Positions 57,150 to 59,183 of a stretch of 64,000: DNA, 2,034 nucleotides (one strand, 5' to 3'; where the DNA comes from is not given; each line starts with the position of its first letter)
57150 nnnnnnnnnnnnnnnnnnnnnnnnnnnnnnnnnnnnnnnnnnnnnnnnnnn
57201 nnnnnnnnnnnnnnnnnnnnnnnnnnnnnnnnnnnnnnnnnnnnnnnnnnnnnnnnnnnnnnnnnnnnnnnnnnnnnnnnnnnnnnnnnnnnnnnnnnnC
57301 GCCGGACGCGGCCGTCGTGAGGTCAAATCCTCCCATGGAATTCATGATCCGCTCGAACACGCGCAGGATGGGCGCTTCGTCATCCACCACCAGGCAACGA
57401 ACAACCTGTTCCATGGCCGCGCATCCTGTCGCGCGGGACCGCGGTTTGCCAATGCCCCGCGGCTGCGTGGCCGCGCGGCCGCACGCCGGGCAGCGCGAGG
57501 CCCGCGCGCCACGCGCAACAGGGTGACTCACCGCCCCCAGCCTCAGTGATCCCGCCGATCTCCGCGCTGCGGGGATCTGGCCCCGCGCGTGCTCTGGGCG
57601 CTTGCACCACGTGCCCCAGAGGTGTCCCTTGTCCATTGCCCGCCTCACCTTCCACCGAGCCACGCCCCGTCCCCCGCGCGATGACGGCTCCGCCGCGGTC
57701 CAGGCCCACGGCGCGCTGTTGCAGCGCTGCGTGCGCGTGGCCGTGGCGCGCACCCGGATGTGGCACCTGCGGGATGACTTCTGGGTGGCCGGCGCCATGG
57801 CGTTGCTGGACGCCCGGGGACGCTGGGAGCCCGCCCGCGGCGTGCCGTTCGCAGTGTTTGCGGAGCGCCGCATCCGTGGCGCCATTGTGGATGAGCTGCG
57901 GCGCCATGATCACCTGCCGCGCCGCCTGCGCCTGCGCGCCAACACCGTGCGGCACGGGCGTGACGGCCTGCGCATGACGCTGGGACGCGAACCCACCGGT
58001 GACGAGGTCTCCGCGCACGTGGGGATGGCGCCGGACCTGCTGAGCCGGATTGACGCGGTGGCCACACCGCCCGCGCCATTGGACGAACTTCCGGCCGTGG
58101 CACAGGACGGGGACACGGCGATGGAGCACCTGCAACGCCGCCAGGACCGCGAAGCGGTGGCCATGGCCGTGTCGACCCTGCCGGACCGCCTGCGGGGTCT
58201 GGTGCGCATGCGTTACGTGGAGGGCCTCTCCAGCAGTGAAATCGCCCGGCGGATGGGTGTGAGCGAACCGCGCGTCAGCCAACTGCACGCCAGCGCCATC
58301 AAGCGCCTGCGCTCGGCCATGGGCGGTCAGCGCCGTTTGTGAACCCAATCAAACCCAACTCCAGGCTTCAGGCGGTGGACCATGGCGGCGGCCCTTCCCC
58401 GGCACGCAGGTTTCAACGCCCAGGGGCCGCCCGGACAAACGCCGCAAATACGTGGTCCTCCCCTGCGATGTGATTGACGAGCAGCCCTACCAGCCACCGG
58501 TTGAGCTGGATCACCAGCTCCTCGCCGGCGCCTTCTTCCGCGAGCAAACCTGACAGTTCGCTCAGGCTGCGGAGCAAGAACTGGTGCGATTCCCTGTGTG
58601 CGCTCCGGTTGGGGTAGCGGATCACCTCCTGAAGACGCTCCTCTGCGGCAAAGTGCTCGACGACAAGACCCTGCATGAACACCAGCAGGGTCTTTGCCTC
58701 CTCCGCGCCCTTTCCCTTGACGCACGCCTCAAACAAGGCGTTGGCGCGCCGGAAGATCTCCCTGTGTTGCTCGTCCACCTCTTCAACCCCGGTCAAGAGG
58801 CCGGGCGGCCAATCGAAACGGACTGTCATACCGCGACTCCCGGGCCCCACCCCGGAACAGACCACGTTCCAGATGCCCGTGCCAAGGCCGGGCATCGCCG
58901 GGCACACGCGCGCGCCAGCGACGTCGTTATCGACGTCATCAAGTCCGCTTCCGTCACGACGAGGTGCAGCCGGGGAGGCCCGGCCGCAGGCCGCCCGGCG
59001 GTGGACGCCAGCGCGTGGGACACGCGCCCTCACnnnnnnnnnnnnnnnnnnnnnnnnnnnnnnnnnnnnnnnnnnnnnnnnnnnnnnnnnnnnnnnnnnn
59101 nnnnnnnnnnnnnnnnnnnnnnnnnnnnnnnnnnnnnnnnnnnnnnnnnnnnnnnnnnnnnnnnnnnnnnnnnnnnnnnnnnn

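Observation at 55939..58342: Second FliA-type sigma factor behind a sigma-54 promoter, divergent from an NtrC-type regulator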

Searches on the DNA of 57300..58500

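Call 82: search_rna_families(source=window, start=57300, end=58500, threshold=evalue, max_evalue=1)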
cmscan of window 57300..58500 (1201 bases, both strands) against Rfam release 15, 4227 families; matches with E-value up to 1: 1.
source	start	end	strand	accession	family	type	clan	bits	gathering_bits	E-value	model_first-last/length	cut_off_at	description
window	58105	58182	-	RF03292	mir-1301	Gene; miRNA;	-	22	63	0.48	1-80/80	no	mir-1301 microRNA precursor family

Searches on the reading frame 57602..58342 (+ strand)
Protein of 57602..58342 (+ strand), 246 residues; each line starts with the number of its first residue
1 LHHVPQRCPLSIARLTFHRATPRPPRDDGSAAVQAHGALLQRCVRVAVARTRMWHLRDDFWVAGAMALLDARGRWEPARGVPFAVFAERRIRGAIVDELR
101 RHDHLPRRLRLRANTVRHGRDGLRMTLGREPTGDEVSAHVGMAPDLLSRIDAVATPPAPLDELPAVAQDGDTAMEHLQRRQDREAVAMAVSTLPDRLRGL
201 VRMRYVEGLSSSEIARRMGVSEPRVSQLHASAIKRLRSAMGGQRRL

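Call 7: search_protein_families(library=pfam, proteins=[window:57602-58342:+], max_evalue=0.01)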
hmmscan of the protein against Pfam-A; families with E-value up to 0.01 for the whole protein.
window:57602-58342:+ (246 aa): 6 families
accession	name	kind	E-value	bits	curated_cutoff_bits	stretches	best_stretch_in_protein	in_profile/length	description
PF04545.22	Sigma70_r4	-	4.7e-14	52.1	24.1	1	190-237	2-49/50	Sigma-70, region 4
PF08281.18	Sigma70_r4_2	-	2.7e-10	40.1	25.7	1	184-236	2-54/54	Sigma-70, region 4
PF04542.20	Sigma70_r2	-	5.6e-07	29.7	24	1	39-103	5-69/71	Sigma-70 region 2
PF04539.22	Sigma70_r3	-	9e-06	26.2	25.3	1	114-150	4-40/78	Sigma-70 region 3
PF07638.17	Sigma70_ECF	-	0.0011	19.3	21.1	1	185-227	129-170/185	ECF sigma factor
PF13384.12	HTH_23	-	0.0015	18.7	24.6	1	201-228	11-37/50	Homeodomain-like domain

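Call 8: search_protein_families(library=ncbifam, proteins=[window:57602-58342:+], max_evalue=0.001)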
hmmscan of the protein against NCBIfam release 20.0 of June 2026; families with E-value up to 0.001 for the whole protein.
window:57602-58342:+ (246 aa): 54 families (the best 25 are shown)
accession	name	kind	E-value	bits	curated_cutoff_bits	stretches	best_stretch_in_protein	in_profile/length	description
TIGR02479.1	FliA_WhiG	subfamily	5.4e-41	140.8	189.6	1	35-240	4-223/224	FliA/WhiG family RNA polymerase sigma factor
NF005413.0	PRK06986.1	subfamily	2.6e-35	122.4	201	1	32-243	18-239/241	RNA polymerase sigma factor FliA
NF004935.0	PRK06288.1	equivalog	5.6e-30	104.9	343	1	57-242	63-264/270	RNA polymerase sigma factor WhiG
TIGR02937.1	sigma70-ECF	superfamily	8.7e-24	84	42.9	1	39-240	10-165/165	sigma-70 family RNA polymerase sigma factor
NF005809.0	PRK07670.1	equivalog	1e-23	84.1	326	1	57-240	53-250/255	FliA/WhiG family RNA polymerase sigma factor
NF004572.0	PRK05911.1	equivalog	1.2e-22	80.5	378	1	57-240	53-253/257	RNA polymerase sigma factor sigma-28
TIGR02980.1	SigBFG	subfamily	1.9e-21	76.8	234.35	1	57-240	30-226/227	SigB/SigF/SigG family RNA polymerase sigma factor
NF009091.0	PRK12427.1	equivalog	2.2e-21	76.6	339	1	28-239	16-230/233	FliA/WhiG family RNA polymerase sigma factor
NF005514.0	PRK07122.1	subfamily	1.8e-15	56.8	372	1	36-240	42-263/264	RNA polymerase sigma factor SigF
NF005644.0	PRK07408.1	subfamily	2.3e-14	53.7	261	1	58-241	56-254/258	RNA polymerase sigma factor SigF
NF004052.0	PRK05572.1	subfamily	2.4e-13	50.2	311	1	57-240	59-250/252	SigF/SigG family RNA polymerase sporulation sigma factor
NF006071.0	PRK08215.1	equivalog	1.1e-12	48.1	372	1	57-239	64-256/258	RNA polymerase sporulation sigma factor SigG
TIGR02885.1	spore_sigF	equivalog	3.2e-12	46.8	321.45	1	57-239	38-230/231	RNA polymerase sporulation sigma factor SigF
TIGR02984.1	Sig-70_plancto1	subfamily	6.6e-12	45.4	183.75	1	166-240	114-188/189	RNA polymerase sigma-70 factor, Planctomycetaceae-specific subfamily 1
NF009176.0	PRK12524.1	equivalog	1.2e-10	41.5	264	1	158-244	102-188/196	RNA polymerase sigma factor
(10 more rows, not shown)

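Call 10: find_homologous_proteins(query=window:57602-58342:+, max_evalue=1e-10)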
Query window:57602-58342:+ (246 aa): 748 proteins with E <= 1e-10 among 3937 candidates; the best 120 are listed.
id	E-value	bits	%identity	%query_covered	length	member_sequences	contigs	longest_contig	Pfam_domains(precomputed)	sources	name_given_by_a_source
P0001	6.9e-147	505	100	96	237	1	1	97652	PF04545.23,PF04542.21,PF08281.19,PF04539.23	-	-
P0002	2.6e-58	216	51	87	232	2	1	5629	PF13384.13,PF04545.23,PF04542.21,PF08281.19,PF04539.23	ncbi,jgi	jgi:RNA polymerase sigma factor for flagellar operon FliA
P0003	5.8e-56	208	49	89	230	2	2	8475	PF04545.23,PF04542.21,PF08281.19,PF04539.23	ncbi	-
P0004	9.2e-53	197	49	87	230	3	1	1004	PF04545.23,PF04542.21,PF08281.19,PF04539.23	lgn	-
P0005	2.3e-50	190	48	87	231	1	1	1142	PF04545.23,PF04542.21,PF08281.19,PF04539.23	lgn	-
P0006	8.4e-49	184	48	87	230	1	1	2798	PF04545.23,PF04542.21,PF08281.19,PF04539.23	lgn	-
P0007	1.4e-44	171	42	92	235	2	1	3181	PF13384.13,PF04545.23,PF04542.21,PF08281.19,PF04539.23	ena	-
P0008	1.8e-44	170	43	91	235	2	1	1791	PF04545.23,PF04542.21,PF08281.19,PF04539.23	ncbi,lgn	-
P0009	7.2e-44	168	42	88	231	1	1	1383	PF04545.23,PF04542.21,PF08281.19,PF04539.23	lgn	-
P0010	2.4e-43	167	38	89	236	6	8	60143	PF04545.23,PF04542.21,PF08281.19,PF04539.23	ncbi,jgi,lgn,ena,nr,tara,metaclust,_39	ncbi:MAG: FliA/WhiG family RNA polymerase sigma factor [Myxococcales bacterium]|nr:FliA/WhiG family 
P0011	2.9e-43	166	47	85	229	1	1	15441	PF13384.13,PF04545.23,PF04542.21,PF08281.19,PF04539.23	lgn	-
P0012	3.5e-43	166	41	91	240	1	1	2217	PF02403.28,PF04545.23,PF04542.21,PF08281.19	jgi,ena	jgi:RNA polymerase sigma factor FliA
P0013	6.6e-43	165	48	83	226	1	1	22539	PF13384.13,PF04545.23,PF04542.21,PF08281.19,PF04539.23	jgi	jgi:RNA polymerase sigma factor for flagellar operon FliA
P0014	7.0e-43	165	40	89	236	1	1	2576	PF04545.23,PF04542.21,PF08281.19,PF04539.23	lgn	-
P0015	7.4e-43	165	43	90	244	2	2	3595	PF04545.23,PF04542.21,PF08281.19,PF04539.23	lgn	-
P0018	4.3e-42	162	44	88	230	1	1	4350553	PF04545.23,PF04542.21,PF08281.19,PF04539.23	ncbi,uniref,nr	ncbi:sigma-70 family RNA polymerase sigma factor [Vulgatibacter incomptus]|uniref:RNA polymerase sig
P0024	1.4e-41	161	42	88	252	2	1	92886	PF04545.23,PF04542.21,PF08281.19,PF04539.23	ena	-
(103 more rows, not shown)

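Call 11: find_related_loci(query=window:57602-58342:+, collection=genome_contigs, flank=10000)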
Query window:57602-58342:+ (246 aa) in genome_contigs; peptide patterns used: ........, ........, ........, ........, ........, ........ (x = any residue, [..] = any of these).
599 stretches matched a pattern (row limit reached: there are more); 34 encode a relative of the query (tblastn E <= 1e-3); 34 distinct loci.
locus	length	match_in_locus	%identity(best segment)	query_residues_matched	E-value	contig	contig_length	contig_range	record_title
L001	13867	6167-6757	34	58-238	1e-27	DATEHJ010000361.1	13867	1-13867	MAG TPA_asm: Gemmatimonadaceae bacterium isolate SMAG_U8808 k141_864522, whole genome shotgun sequence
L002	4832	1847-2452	33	58-244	5e-27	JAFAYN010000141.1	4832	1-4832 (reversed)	MAG: Gemmatimonadota bacterium isolate CP_BM_RX_R8_16 BM_RX_R8_k147_1973311, whole genome shotgun sequence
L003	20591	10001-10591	33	58-238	6e-26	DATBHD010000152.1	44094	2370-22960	MAG TPA_asm: Gemmatimonadaceae bacterium isolate SMAG_U3855 k141_449720, whole genome shotgun sequence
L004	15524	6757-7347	33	58-238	1e-25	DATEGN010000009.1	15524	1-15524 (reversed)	MAG TPA_asm: Gemmatimonadaceae bacterium isolate SMAG_U8786 k141_2263318, whole genome shotgun sequence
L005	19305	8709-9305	31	58-240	2e-24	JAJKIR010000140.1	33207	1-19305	MAG: Gemmatimonas sp. isolate b28_HoplandSoilSeptJan k101_4763501, whole genome shotgun sequence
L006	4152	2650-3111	31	58-240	9e-16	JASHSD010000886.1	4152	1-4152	MAG: Bryobacteraceae bacterium isolate JOPF118 JOPF_NEAR_contig_1373492, whole genome shotgun sequence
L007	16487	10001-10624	29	58-246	2e-15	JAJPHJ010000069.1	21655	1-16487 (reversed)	MAG: Proteobacteria bacterium isolate Centralia_MAG_155 k107_20162887, whole genome shotgun sequence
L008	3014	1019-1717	29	23-243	5e-14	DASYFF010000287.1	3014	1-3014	MAG TPA_asm: Acidimicrobiia bacterium isolate SMAG_U5006 k141_3123159, whole genome shotgun sequence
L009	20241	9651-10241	26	58-240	7e-14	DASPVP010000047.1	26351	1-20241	MAG TPA_asm: Candidatus Acidiferrales bacterium isolate SMAG_U12332 k141_447778, whole genome shotgun sequence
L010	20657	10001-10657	24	28-233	6e-13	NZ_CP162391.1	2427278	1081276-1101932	Ruminococcus sp. JE7B6 chromosome, complete genome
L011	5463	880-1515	27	39-237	1e-10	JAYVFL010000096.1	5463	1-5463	MAG: Abditibacterium sp. isolate GL44_UP_concoct_128_sub GL44_UP_concoct_128_sub_95, whole genome shotgun sequence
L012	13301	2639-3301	27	30-243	8e-10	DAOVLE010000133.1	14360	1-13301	MAG TPA_asm: Phycisphaerales bacterium isolate CSMAG_1437 CSMAG_1437_k141_1597562_length_14360_cov_15.0000, whole genome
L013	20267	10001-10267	38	147-240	1e-9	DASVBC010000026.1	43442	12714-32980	MAG TPA_asm: Caulobacteraceae bacterium isolate SMAG_U1969 k141_1208538, whole genome shotgun sequence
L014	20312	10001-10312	36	141-240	2e-9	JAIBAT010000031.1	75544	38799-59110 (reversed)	MAG: Candidatus Sumerlaeaceae bacterium isolate SSF23 NODE_5827_length_75544_cov_6.558163, whole genome shotgun sequence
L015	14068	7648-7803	52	189-240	7e-8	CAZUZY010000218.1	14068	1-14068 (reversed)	MAG TPA_asm: uncultured Polyangiales bacterium isolate binchicken_co284_134 genome assembly, contig: NODE_4314_length_14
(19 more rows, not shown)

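Call 17: find_encoding_contigs(protein=P0001, flank=10000, max_places=3)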
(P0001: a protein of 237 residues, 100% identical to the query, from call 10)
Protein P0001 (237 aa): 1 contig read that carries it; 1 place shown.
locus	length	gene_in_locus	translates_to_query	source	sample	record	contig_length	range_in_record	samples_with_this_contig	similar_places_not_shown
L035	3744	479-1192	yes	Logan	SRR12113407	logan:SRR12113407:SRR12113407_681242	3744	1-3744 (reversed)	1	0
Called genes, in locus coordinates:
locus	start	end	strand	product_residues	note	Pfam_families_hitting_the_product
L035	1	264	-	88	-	?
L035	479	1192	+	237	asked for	PF04542:Sigma70_r2 (weak), PF04539:Sigma70_r3 (faint), PF08281:Sigma70_r4_2, PF04545:Sigma70_r4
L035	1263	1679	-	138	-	PF01814:Hemerythrin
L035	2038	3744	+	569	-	?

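Call 22: find_encoding_contigs(protein=P0018, flank=8000, max_places=2)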
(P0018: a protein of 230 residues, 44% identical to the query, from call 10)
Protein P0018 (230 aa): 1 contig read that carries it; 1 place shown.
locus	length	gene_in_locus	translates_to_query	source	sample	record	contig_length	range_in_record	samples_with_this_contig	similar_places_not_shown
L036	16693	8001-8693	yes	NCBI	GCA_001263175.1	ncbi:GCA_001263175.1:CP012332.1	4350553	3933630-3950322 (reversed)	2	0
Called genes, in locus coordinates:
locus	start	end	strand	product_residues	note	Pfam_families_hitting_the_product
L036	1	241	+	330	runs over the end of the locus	PF02154:FliM, PF01052:FliMN_C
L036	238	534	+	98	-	PF01052:FliMN_C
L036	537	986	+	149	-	PF04347:FliO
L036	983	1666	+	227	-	PF00813:FliP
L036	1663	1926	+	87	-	PF01313:Bac_export_3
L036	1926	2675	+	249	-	PF01311:Bac_export_1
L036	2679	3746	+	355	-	PF01312:Bac_export_2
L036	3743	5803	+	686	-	PF00771:FHIPEP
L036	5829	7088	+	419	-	PF00448:SRP54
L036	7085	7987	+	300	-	PF00142:Fer4_NifH, PF01656:CbiA, PF02374:ArsA_ATPase (weak), PF06564:CBP_BcsQ, PF10609:ParA, PF13614:AAA_31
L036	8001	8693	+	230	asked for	PF04542:Sigma70_r2, PF04539:Sigma70_r3 (weak), PF08281:Sigma70_r4_2, PF04545:Sigma70_r4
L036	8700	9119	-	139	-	PF02050:FliJ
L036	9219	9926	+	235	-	PF00460:Flg_bb_rod (weak), PF22692:LlgE_F_G_D1, PF06429:Flg_bbr_C (weak)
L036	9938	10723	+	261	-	PF00460:Flg_bb_rod, PF22692:LlgE_F_G_D1, PF06429:Flg_bbr_C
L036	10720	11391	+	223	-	-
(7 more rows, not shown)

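Call 23: find_encoding_contigs(protein=P0002, flank=8000, max_places=2)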
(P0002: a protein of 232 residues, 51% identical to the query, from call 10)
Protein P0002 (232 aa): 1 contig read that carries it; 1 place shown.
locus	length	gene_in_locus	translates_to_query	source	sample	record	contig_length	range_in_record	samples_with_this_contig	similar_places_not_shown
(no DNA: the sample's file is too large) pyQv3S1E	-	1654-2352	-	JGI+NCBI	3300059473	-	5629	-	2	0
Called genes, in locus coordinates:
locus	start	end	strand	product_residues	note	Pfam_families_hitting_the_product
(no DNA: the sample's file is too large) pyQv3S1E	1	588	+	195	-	?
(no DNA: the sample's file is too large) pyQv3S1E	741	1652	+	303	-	PF00142:Fer4_NifH (weak), PF01656:CbiA, PF02374:ArsA_ATPase (weak), PF06564:CBP_BcsQ, PF10609:ParA, PF13614:AAA_31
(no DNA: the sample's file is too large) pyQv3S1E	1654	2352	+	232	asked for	PF04542:Sigma70_r2 (weak), PF04539:Sigma70_r3 (weak), PF13384:HTH_23 (faint), PF08281:Sigma70_r4_2, PF04545:Sigma70_r4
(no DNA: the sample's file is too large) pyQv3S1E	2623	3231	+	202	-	-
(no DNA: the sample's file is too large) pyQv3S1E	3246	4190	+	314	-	-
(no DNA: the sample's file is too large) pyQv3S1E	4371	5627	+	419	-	?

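Call 24: find_encoding_contigs(protein=P0024, flank=8000, max_places=2)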
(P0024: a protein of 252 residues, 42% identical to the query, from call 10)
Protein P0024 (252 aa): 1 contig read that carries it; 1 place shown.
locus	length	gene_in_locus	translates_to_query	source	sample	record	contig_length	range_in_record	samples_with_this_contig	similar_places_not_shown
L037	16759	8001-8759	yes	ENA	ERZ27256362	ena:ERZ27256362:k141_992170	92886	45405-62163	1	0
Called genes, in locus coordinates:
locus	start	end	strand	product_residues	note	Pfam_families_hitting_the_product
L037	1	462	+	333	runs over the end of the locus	PF02154:FliM, PF01052:FliMN_C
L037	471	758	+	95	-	PF01052:FliMN_C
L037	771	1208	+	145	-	PF04347:FliO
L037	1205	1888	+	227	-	PF00813:FliP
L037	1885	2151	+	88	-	PF01313:Bac_export_3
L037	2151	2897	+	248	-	PF01311:Bac_export_1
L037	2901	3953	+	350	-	PF01312:Bac_export_2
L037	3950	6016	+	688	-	PF00771:FHIPEP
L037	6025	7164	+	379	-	PF00448:SRP54, PF13401:AAA_22 (weak)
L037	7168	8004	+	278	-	PF02374:ArsA_ATPase (weak), PF06564:CBP_BcsQ (faint), PF10609:ParA, PF13614:AAA_31, PF00142:Fer4_NifH (weak), PF01656:CbiA, PF09140:MipZ (faint)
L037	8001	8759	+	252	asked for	PF04542:Sigma70_r2, PF04539:Sigma70_r3 (weak), PF04545:Sigma70_r4, PF08281:Sigma70_r4_2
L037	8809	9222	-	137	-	-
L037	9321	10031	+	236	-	PF00460:Flg_bb_rod, PF22692:LlgE_F_G_D1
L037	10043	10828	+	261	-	PF00460:Flg_bb_rod, PF22692:LlgE_F_G_D1, PF06429:Flg_bbr_C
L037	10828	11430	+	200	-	-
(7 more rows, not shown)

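Call 78: search_solved_structures(query=window:57629-58342:+, max_evalue=0.00001, show_alignments=2)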
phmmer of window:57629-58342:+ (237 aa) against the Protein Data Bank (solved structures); distinct sequences matched with E-value up to 0.00001: 21.
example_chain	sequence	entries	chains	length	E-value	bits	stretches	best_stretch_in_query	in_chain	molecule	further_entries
6pfv_A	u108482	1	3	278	1.9e-25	93.2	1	49-231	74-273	RNA polymerase sigma factor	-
6pfj_A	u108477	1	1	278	3.7e-24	89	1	49-231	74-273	RNA polymerase sigma factor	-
6pmi_F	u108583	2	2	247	1.5e-22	83.7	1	48-232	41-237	RNA polymerase sigma factor FliA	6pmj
9wsf_A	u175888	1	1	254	1.5e-18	70.6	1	23-233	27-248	RNA polymerase sigma factor FliA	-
9wsm_F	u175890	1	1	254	1.5e-18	70.6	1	23-233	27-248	RNA polymerase sigma factor FliA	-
1rp3_A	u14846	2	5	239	1.7e-15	60.6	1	53-231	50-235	RNA polymerase sigma factor SIGMA-28 (FliA) | RNA polymerase sigma factor FliA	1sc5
1l0o_C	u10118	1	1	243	9.1e-15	58.3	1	45-225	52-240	sigma factor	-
7lq4_A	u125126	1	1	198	8.5e-09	38.7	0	173-233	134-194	WhiG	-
8x6g_H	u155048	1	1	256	1e-08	38.5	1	48-230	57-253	RNA polymerase sigma factor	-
7ckq_F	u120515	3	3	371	1.7e-08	37.8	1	46-231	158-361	RNA polymerase sigma factor SigA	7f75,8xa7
9dvs_G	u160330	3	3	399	3.8e-08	36.6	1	49-229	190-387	RNA polymerase sigma factor SigA1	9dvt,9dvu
8h3v_G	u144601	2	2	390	1.6e-07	34.6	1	49-229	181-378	RNA polymerase sigma factor SigA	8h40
8dy7_F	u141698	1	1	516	2.5e-07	34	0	34-229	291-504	RNA polymerase sigma factor SigA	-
8dy9_F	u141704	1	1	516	2.5e-07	34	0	34-229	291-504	RNA polymerase sigma factor SigA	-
8jzt_A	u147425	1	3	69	2.4e-06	30.8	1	169-230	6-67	RNA polymerase sigma factor SigF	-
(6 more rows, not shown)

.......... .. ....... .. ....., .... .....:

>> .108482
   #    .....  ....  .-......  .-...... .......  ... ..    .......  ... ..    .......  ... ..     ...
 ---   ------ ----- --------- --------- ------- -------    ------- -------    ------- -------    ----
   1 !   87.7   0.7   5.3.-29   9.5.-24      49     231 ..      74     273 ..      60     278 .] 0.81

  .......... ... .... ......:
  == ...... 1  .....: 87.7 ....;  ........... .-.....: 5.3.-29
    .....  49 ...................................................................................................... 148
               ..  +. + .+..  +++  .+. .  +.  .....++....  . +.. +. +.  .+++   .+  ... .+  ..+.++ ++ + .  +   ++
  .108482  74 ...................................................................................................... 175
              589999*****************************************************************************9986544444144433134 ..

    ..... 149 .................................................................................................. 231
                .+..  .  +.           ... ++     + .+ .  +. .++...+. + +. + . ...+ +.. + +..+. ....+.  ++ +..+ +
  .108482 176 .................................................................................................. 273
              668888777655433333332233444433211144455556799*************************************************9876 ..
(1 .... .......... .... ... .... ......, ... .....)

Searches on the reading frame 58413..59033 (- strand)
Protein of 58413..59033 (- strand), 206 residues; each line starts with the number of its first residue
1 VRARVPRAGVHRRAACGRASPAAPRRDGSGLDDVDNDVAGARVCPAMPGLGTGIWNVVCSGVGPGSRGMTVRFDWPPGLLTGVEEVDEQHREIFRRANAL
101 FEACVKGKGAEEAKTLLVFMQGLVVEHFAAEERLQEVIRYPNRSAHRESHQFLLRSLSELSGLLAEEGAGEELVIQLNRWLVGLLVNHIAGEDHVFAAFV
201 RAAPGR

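Call 7: search_protein_families(library=pfam, proteins=[window:58413-59033:-], max_evalue=0.01)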
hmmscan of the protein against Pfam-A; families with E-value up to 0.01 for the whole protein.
window:58413-59033:- (206 aa): 2 families
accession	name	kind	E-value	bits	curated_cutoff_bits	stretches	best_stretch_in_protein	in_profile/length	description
PF01814.28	Hemerythrin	-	4.6e-12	47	25.3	1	81-198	1-125/127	Hemerythrin HHE cation binding domain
PF17940.6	TetR_C_31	-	0.00043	20.9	27.4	0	86-132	44-92/107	Tetracyclin repressor-like, C-terminal domain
